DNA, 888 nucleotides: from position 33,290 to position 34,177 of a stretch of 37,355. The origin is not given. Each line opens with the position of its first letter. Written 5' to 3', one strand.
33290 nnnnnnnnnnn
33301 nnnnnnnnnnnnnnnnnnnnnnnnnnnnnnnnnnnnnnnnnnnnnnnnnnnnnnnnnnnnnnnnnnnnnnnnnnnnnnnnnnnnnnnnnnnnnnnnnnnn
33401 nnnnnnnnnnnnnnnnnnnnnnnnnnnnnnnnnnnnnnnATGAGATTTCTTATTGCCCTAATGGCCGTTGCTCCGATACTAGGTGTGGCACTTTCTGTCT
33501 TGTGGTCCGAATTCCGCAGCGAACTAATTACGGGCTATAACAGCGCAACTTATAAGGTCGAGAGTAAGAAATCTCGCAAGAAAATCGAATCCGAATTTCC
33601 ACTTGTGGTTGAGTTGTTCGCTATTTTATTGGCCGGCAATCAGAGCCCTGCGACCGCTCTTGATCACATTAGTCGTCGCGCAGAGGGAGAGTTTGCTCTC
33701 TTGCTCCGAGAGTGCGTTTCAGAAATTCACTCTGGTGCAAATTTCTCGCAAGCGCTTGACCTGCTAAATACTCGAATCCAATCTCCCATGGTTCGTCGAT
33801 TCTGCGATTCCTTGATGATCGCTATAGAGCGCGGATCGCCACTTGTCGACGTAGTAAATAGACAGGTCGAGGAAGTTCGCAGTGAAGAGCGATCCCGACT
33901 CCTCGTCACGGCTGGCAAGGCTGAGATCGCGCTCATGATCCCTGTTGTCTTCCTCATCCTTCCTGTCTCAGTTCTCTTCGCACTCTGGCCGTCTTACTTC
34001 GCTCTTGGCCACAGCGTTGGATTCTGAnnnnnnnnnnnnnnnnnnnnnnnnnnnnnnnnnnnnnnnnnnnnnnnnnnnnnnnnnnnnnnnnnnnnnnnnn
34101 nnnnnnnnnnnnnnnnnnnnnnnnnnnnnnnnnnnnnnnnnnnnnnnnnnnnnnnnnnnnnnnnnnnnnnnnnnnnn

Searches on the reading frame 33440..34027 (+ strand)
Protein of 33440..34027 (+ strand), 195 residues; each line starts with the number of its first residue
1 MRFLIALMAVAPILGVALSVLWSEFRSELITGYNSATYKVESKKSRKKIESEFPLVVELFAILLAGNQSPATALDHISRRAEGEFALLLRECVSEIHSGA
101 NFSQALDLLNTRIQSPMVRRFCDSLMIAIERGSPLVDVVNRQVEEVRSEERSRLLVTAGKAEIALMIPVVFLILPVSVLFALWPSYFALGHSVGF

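Call 5: search_protein_families(library=pfam, proteins=[window:33440-34027:+], max_evalue=0.01)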
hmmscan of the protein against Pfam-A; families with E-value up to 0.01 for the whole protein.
window:33440-34027:+ (195 aa): 1 family
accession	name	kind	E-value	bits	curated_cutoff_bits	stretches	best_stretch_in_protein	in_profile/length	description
PF00482.28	T2SSF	-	1.6e-17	64.1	25.2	1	58-180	3-122/125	Type II secretion system (T2SS), protein F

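Call 7: search_protein_families(library=ncbifam, proteins=[window:33440-34027:+], max_evalue=0.01)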
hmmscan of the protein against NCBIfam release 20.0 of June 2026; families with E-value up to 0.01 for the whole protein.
window:33440-34027:+ (195 aa): 0 families

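Call 8: find_encoding_contigs(protein=window:33440-34027:+, flank=3000, max_places=10)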
Protein window:33440-34027:+ (195 aa): no gene with exactly this product is on record in the collection.

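Call 9: find_homologous_proteins(query=window:33440-34027:+, max_evalue=1e-10)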
Query window:33440-34027:+ (195 aa): 1393 proteins with E <= 1e-10 among 1897 candidates; the best 120 are listed.
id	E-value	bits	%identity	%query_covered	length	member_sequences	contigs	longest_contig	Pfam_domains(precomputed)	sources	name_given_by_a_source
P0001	9.0e-118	408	100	100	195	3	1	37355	PF00482.29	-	-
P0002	1.2e-105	369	89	100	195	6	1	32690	PF00482.29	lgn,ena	-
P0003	5.5e-104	364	87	100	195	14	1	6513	PF00482.29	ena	-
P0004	1.3e-102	359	86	100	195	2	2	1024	PF00482.29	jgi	-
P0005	2.0e-102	358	86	100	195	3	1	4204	PF00482.29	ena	-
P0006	3.5e-100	351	83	100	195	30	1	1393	PF00482.29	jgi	-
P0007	3.6e-100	351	84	100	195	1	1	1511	PF00482.29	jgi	jgi:tight adherence protein C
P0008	1.6e-97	343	81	100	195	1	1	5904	PF00482.29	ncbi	-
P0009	3.1e-97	342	81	100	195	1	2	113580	PF00482.29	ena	-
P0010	4.8e-97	341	81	100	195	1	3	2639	PF00482.29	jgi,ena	jgi:tight adherence protein C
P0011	2.0e-96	339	80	100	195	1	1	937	PF00482.29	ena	-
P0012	2.5e-96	339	79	100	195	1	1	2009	PF00482.29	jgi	jgi:tight adherence protein C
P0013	5.0e-96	338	79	100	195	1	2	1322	PF00482.29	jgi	-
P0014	9.0e-96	337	80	100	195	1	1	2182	PF00482.29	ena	-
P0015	2.7e-95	335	79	100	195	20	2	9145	PF00482.29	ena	-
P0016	4.6e-95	335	79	100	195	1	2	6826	PF00482.29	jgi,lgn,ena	-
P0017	3.1e-94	332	77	100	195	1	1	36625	PF00482.29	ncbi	-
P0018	7.0e-94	331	79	100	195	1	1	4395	PF00482.29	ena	-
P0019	8.3e-94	330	79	100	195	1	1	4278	PF00482.29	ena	-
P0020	9.6e-94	330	79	97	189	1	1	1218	PF00482.29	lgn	-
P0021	1.7e-93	329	78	100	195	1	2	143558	PF00482.29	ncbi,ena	-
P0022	2.7e-93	329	79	98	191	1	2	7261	PF00482.29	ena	-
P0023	3.8e-93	328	78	100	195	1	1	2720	PF00482.29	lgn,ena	-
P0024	4.1e-93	328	79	99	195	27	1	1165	PF00482.29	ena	-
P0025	6.6e-93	328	78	100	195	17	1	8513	PF00482.29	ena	-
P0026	1.1e-92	327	78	100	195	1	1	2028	PF00482.29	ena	-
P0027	1.3e-92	327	78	100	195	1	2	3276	PF00482.29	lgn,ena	-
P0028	3.3e-92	325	78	100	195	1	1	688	PF00482.29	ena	-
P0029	6.2e-92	324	77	100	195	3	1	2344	PF00482.29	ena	-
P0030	7.1e-92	324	78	100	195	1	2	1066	PF00482.29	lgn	-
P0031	1.2e-91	323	78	100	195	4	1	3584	PF00482.29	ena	-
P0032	2.1e-91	323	77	100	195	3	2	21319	PF00482.29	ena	-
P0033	4.0e-91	322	77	100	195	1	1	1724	PF00482.29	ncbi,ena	-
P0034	4.6e-91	322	76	99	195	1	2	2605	PF00482.29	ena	-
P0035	5.5e-91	321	75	100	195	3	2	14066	PF00482.29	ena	-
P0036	6.8e-91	321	78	99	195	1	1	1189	PF00482.29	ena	-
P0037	1.2e-90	320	77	100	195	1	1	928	PF00482.29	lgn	-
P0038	1.2e-90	320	78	100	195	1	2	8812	PF00482.29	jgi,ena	jgi:tight adherence protein C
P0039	1.3e-90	320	78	90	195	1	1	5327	PF00482.29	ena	-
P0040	2.4e-90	319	78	95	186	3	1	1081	PF00482.29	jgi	jgi:tight adherence protein C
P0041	2.9e-90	319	79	100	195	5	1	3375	PF00482.29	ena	-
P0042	3.0e-90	319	77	90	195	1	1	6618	PF00482.29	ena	-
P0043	3.0e-90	319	76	100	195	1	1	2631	PF00482.29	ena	-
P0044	3.7e-90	319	75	100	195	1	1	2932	PF00482.29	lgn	-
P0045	9.9e-90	317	77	100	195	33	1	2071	PF00482.29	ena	-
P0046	1.2e-89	317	77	99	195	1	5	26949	PF00482.29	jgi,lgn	jgi:tight adherence protein C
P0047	1.7e-89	316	78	100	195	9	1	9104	PF00482.29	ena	-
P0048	2.6e-89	316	75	100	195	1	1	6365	PF00482.29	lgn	-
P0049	4.8e-89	315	76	100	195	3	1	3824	PF00482.29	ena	-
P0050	9.7e-89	314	75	99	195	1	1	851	PF00482.29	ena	-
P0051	1.1e-88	314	75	99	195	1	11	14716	PF00482.29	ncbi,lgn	-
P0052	2.9e-88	312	77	100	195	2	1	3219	PF00482.29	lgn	-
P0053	3.1e-88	312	75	100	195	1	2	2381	PF00482.29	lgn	-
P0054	6.4e-88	311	75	99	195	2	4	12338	PF00482.29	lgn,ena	-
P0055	6.7e-88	311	78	100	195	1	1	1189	PF00482.29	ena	-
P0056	9.3e-88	311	76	99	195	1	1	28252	PF00482.29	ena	-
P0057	2.6e-87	309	74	100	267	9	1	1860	PF00482.29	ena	-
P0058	5.8e-87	308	75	95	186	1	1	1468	PF00482.29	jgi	jgi:tight adherence protein C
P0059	6.6e-87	308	74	100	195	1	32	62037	PF00482.29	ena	-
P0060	8.4e-87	308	74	100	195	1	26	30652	PF00482.29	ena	-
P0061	1.6e-86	307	77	92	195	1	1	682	PF00482.29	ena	-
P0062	1.6e-86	307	77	92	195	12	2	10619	PF00482.29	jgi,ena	-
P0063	4.9e-86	305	75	100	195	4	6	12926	PF00482.29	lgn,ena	-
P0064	9.0e-86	304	74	100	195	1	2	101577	PF00482.29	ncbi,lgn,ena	-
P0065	4.5e-84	299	73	99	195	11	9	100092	PF00482.29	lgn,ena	-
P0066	8.4e-84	298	72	100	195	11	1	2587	PF00482.29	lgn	-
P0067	9.7e-84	298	73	99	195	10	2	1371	PF00482.29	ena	-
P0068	6.1e-83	295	71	100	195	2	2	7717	PF00482.29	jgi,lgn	jgi:tight adherence protein C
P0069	4.8e-82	292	82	85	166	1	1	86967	PF00482.29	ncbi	-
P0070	5.2e-82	292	73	100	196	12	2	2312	PF00482.29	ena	-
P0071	6.9e-82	292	71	99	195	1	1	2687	PF00482.29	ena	-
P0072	1.0e-81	291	71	99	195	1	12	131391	PF00482.29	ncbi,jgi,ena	jgi:tight adherence protein C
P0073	1.4e-81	291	71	99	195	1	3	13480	PF00482.29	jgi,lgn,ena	-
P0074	2.7e-81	290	71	99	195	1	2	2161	PF00482.29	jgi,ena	jgi:tight adherence protein C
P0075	3.1e-81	289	71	100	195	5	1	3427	PF00482.29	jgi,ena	jgi:tight adherence protein C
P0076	3.1e-81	289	71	100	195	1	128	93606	PF00482.29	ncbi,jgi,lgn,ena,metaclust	metaclust:\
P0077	3.5e-81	289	71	100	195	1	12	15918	PF00482.29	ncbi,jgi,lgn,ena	jgi:tight adherence protein C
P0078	3.7e-81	289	72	100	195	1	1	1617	PF00482.29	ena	-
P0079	4.2e-81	289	71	100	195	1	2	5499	PF00482.29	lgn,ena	-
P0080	4.4e-81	289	71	100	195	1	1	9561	PF00482.29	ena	-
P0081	4.6e-81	289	71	100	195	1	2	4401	PF00482.29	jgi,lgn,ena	jgi:tight adherence protein C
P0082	5.0e-81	289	69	100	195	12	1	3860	PF00482.29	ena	-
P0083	5.1e-81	289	71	100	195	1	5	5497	PF00482.29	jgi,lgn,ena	jgi:tight adherence protein C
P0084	5.1e-81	289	71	100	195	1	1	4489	PF00482.29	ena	-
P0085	5.6e-81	289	71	100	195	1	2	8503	PF00482.29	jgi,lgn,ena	-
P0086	6.8e-81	288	71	100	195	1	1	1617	PF00482.29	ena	-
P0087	7.7e-81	288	71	100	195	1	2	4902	PF00482.29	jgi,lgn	jgi:tight adherence protein C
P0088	7.8e-81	288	69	100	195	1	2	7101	PF00482.29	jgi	-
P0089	1.0e-80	288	71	100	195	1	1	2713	PF00482.29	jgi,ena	-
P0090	1.2e-80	288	71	100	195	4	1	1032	PF00482.29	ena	-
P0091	1.2e-80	288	69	100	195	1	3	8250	PF00482.29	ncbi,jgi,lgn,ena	jgi:tight adherence protein C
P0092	1.4e-80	287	70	100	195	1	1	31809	PF00482.29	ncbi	-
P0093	1.6e-80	287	71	100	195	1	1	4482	PF00482.29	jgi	-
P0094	1.6e-80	287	71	100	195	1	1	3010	PF00482.29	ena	-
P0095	1.6e-80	287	71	100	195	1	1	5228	PF00482.29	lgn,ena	-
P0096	1.8e-80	287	70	100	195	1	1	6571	PF00482.29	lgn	-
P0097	2.0e-80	287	69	100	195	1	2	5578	PF00482.29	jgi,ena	-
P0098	2.1e-80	287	69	100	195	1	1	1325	PF00482.29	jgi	-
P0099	2.5e-80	287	70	100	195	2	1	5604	PF00482.29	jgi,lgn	jgi:tight adherence protein C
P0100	3.1e-80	286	69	100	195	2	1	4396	PF00482.29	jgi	jgi:tight adherence protein C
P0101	3.5e-80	286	69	100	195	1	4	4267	PF00482.29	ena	-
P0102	3.7e-80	286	70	100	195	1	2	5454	PF00482.29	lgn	-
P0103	6.0e-80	285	70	100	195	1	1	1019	PF00482.29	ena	-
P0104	6.9e-80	285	71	100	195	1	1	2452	PF00482.29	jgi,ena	jgi:tight adherence protein C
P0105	6.9e-80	285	68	100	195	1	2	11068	PF00482.29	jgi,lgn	-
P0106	1.3e-79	284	68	100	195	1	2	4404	PF00482.29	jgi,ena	-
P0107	1.5e-79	284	70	100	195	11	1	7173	PF00482.29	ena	-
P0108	1.6e-79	284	69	100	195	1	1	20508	PF00482.29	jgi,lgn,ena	-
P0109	1.9e-79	284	69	100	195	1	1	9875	PF00482.29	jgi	jgi:tight adherence protein C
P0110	3.1e-79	283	69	100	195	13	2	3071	PF00482.29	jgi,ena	jgi:tight adherence protein C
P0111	6.4e-79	282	70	99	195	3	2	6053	PF00482.29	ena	-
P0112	1.0e-78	281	77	88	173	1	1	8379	PF00482.29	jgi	jgi:tight adherence protein C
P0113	1.1e-78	281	67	100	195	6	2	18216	PF00482.29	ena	-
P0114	1.6e-78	281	67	100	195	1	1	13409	PF00482.29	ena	-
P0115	1.6e-78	281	67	100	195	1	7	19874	PF00482.29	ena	-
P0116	3.1e-78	280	67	100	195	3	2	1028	PF00482.29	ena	-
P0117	3.2e-78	280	67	100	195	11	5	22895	PF00482.29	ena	-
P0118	6.6e-78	279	66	100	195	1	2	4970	PF00482.29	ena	-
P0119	4.3e-77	276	75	90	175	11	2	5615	PF00482.29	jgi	jgi:tight adherence protein C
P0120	4.4e-77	276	68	100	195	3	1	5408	PF00482.29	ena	-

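Call 11: find_encoding_contigs(protein=P0002, flank=3000, max_places=6)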
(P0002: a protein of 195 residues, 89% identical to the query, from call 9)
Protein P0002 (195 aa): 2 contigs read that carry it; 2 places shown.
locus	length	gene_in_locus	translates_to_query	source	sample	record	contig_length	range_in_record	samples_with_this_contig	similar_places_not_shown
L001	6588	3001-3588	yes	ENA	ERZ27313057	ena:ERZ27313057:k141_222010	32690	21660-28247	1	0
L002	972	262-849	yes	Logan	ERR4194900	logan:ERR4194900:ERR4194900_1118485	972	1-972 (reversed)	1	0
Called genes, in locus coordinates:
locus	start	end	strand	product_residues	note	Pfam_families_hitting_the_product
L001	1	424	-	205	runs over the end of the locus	-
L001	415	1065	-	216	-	-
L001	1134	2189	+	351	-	PF00437:T2SSE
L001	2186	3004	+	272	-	PF00482:T2SSF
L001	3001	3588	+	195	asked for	PF00482:T2SSF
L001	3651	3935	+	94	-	-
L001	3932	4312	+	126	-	-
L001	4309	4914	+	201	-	-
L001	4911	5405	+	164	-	-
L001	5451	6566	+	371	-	PF03462:PCRF, PF00472:RF-1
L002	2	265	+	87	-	?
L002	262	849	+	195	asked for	PF00482:T2SSF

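Call 12: find_encoding_contigs(protein=P0003, flank=3000, max_places=6)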
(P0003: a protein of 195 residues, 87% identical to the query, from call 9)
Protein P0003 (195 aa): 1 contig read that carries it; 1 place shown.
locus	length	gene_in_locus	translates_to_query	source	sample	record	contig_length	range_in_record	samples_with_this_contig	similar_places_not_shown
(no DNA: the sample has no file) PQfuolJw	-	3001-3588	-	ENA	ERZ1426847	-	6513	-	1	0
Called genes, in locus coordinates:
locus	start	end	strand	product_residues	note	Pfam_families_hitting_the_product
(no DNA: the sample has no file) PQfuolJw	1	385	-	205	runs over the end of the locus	-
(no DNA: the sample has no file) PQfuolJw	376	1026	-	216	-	-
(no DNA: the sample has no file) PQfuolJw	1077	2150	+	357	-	PF00437:T2SSE, PF27713:UCP018868 (faint)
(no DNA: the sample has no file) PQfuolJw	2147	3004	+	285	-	PF00482:T2SSF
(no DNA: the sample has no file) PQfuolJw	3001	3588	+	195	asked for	PF00482:T2SSF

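Call 13: find_encoding_contigs(protein=P0009, flank=3000, max_places=6)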
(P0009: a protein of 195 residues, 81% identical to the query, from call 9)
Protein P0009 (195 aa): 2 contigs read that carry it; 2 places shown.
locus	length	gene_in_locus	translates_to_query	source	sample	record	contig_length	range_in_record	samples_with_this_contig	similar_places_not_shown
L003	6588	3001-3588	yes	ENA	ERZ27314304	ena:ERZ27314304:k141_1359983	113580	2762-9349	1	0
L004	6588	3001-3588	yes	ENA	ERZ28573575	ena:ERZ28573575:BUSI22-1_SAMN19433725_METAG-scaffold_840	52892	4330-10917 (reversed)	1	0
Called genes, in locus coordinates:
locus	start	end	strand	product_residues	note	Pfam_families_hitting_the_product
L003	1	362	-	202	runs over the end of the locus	-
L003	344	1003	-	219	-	-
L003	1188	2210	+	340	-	PF00437:T2SSE, PF27713:UCP018868 (faint)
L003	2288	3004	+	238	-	PF00482:T2SSF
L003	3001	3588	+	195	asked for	PF00482:T2SSF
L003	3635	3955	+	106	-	-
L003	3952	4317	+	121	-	-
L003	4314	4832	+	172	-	-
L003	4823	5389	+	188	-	-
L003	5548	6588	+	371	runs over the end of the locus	PF03462:PCRF, PF00472:RF-1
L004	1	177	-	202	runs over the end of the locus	-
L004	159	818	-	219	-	-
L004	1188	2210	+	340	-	PF00437:T2SSE, PF27713:UCP018868 (faint)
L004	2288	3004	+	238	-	PF00482:T2SSF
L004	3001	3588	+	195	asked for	PF00482:T2SSF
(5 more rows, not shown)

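Call 19: find_related_loci(query=window:33440-34027:+, collection=genome_contigs, flank=3000)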
Query window:33440-34027:+ (195 aa) in genome_contigs; peptide patterns used: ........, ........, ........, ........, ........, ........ (x = any residue, [..] = any of these).
271 stretches matched a pattern; 40 encode a relative of the query (tblastn E <= 1e-3); 40 distinct loci.
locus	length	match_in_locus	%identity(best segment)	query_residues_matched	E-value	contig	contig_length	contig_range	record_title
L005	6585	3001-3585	83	1-195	1e-109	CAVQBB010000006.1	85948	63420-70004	MAG: uncultured Actinomycetota bacterium isolate MFD01476.bin.2.87 genome assembly, contig: contig_30952, whole genome s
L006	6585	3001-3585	83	1-195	1e-109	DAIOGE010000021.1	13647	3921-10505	MAG TPA_asm: Candidatus Nanopelagicaceae bacterium isolate CTOTU22704 NODE_552_length_13647_cov_14.865215, whole genome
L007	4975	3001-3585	79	1-195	3e-103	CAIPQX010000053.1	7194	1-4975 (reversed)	MAG: uncultured actinobacterium isolate Umea3p4_bin-1427 genome assembly, contig: bin-1427:053/184, whole genome shotgun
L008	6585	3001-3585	79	1-195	6e-103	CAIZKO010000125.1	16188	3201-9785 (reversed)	MAG: uncultured actinobacterium isolate A-2_bin-181 genome assembly, contig: bin-181:125/135, whole genome shotgun seque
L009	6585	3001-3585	79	1-195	1e-102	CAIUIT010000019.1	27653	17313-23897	MAG: uncultured actinobacterium isolate MJ120516B_bin-471 genome assembly, contig: bin-471:019/138, whole genome shotgun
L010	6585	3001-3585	78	1-195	2e-102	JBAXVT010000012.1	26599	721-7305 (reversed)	MAG: Actinomycetes bacterium isolate ELA694 MAG694_12, whole genome shotgun sequence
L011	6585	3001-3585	77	1-195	7e-102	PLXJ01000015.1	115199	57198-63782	MAG: Actinomycetota bacterium isolate palsa_747 73.20120700_P3D.459_contig_139829, whole genome shotgun sequence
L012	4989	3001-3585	77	1-195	5e-101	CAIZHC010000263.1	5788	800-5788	MAG: uncultured actinobacterium isolate A-1_bin-364 genome assembly, contig: bin-364:263/315, whole genome shotgun seque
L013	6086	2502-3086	76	1-195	1e-98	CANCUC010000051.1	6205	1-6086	MAG: Actinobacteria bacterium isolate JR-MC-H-240519-147 genome assembly, contig: JR-MC-H-240519-C17878, whole genome sh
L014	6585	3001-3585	77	1-195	1e-98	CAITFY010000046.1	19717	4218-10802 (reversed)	MAG: uncultured actinobacterium isolate Ki1-2-7m_bin-526 genome assembly, contig: bin-526:046/177, whole genome shotgun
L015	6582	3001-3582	75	1-194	1e-97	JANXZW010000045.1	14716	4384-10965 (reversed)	MAG: Actinomycetes bacterium isolate GL140_4_metabat_47 GL140_4_k141_1438992, whole genome shotgun sequence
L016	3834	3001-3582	75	1-194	6e-96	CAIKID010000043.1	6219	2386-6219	MAG: uncultured actinobacterium isolate Umea1p3_bin-463 genome assembly, contig: bin-463:043/316, whole genome shotgun s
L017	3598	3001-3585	72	1-195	3e-95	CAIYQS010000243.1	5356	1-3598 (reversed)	MAG: uncultured actinobacterium isolate AlinenLipids_bin-0102 genome assembly, contig: bin-0102:243/271, whole genome sh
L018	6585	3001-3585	74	1-195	9e-95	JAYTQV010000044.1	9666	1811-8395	MAG: Actinomycetes bacterium isolate GFS_4712 GFS_4712_43, whole genome shotgun sequence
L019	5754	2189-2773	73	1-195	9e-94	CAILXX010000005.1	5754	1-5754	MAG: uncultured actinobacterium isolate YR3_bin-0378 genome assembly, contig: bin-0378:05/23, whole genome shotgun seque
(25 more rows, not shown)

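Call 26: find_related_loci(query=window:33440-34027:+, collection=metagenome_contigs, flank=2500)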
Query window:33440-34027:+ (195 aa) in metagenome_contigs; peptide patterns used: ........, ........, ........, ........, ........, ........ (x = any residue, [..] = any of these).
392 stretches matched a pattern; 99 encode a relative of the query (tblastn E <= 1e-3); the best 80 are kept; 80 distinct loci.
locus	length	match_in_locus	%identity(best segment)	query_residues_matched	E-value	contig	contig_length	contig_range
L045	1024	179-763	86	1-195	4e-123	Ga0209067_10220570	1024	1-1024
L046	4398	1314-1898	90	1-195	1e-110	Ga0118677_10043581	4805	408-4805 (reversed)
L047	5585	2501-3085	83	1-195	2e-109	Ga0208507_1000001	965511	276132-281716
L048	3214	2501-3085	83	1-195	2e-110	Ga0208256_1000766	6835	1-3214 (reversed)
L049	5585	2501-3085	83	1-195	2e-109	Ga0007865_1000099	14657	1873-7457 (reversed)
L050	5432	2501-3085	83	1-195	2e-109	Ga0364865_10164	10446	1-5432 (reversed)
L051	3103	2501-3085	83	1-195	1e-110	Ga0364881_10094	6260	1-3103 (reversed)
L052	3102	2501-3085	83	1-195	1e-110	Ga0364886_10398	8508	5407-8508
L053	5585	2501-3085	83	1-195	2e-109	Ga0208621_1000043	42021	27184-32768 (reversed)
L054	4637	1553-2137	83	1-195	1e-109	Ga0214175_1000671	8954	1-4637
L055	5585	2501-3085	83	1-195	2e-109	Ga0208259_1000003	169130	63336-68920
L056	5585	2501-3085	84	1-195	1e-109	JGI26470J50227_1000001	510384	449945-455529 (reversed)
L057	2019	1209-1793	81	1-195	5e-111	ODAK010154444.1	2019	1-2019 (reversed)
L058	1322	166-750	79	1-195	2e-113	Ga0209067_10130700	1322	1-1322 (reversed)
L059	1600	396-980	81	1-195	8e-112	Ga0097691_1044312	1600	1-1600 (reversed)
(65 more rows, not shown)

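Call 37: find_encoding_contigs(protein=P0076, flank=10000, max_places=10)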
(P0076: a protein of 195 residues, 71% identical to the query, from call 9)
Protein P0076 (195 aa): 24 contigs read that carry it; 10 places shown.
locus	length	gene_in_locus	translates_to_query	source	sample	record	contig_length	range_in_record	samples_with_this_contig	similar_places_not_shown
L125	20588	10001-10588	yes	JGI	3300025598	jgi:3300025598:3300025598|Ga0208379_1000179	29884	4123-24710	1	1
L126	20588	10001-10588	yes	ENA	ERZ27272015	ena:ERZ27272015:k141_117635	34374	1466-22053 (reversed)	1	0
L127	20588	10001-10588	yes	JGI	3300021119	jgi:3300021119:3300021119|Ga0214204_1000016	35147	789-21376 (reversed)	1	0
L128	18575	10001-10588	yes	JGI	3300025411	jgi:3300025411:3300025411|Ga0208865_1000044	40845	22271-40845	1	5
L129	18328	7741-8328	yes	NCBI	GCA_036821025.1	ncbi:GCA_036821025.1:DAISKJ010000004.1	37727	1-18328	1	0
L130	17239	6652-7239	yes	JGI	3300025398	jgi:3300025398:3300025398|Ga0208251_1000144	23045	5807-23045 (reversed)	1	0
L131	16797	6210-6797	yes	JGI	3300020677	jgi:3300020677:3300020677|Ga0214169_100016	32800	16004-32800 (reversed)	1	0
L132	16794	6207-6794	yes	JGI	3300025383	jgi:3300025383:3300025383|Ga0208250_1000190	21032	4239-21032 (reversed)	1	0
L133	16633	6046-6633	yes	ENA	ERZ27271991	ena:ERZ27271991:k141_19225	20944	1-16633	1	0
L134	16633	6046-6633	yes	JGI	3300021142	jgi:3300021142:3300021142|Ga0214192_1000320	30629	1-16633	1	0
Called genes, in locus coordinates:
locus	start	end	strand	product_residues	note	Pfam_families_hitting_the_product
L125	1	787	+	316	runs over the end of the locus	PF00291:PALP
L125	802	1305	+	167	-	PF25084:LbH_EIF2B (faint), PF25087:GMPPB_C (faint), PF00132:Hexapep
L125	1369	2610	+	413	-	PF06081:ArAE_1, PF13515:FUSC_2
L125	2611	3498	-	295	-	PF00756:Esterase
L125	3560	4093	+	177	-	-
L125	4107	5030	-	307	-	PF17773:UPF0176_N, PF00581:Rhodanese (weak), PF12368:Rhodanese_C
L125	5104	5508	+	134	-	-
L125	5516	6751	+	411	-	PF01565:FAD_binding_4, PF04030:ALO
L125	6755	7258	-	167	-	-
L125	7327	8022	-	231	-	-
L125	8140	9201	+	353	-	PF00437:T2SSE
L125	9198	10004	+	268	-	PF00482:T2SSF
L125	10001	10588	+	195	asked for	PF00482:T2SSF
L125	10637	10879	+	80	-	-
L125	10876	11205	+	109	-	-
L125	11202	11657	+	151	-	-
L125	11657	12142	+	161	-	-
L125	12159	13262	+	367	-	PF03462:PCRF, PF00472:RF-1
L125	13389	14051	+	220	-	PF00005:ABC_tran, PF13304:AAA_21 (weak)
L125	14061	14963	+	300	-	PF18075:FtsX_ECD, PF02687:FtsX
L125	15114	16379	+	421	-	PF00860:Xan_ur_permease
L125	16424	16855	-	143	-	PF00571:CBS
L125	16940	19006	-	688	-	PF01757:Acyl_transf_3, PF19040:SGNH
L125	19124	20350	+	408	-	PF03435:Sacchrp_dh_NADP, PF16653:Sacchrp_dh_C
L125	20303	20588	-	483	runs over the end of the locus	PF13520:AA_permease_2, PF00324:AA_permease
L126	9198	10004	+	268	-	PF00482:T2SSF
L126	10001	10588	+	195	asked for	PF00482:T2SSF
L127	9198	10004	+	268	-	PF00482:T2SSF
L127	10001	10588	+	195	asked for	PF00482:T2SSF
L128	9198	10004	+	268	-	PF00482:T2SSF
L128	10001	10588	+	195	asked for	PF00482:T2SSF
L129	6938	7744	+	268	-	PF00482:T2SSF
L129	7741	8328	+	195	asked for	PF00482:T2SSF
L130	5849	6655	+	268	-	PF00482:T2SSF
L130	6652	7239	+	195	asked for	PF00482:T2SSF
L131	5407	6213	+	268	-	PF00482:T2SSF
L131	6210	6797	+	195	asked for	PF00482:T2SSF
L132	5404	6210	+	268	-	PF00482:T2SSF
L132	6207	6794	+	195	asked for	PF00482:T2SSF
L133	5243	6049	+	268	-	PF00482:T2SSF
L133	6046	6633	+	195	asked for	PF00482:T2SSF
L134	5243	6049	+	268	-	PF00482:T2SSF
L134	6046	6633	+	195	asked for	PF00482:T2SSF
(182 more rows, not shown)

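Call 40: search_protein_families(library=pfam, proteins=[L003:3635-3955:+, L125:10637-10879:+], max_evalue=10)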
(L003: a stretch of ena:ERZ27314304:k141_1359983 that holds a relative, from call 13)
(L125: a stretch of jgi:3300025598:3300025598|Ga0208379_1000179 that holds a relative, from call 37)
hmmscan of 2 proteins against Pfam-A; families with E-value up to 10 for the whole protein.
L003:3635-3955:+ (106 aa): 0 families

L125:10637-10879:+ (80 aa): 0 families
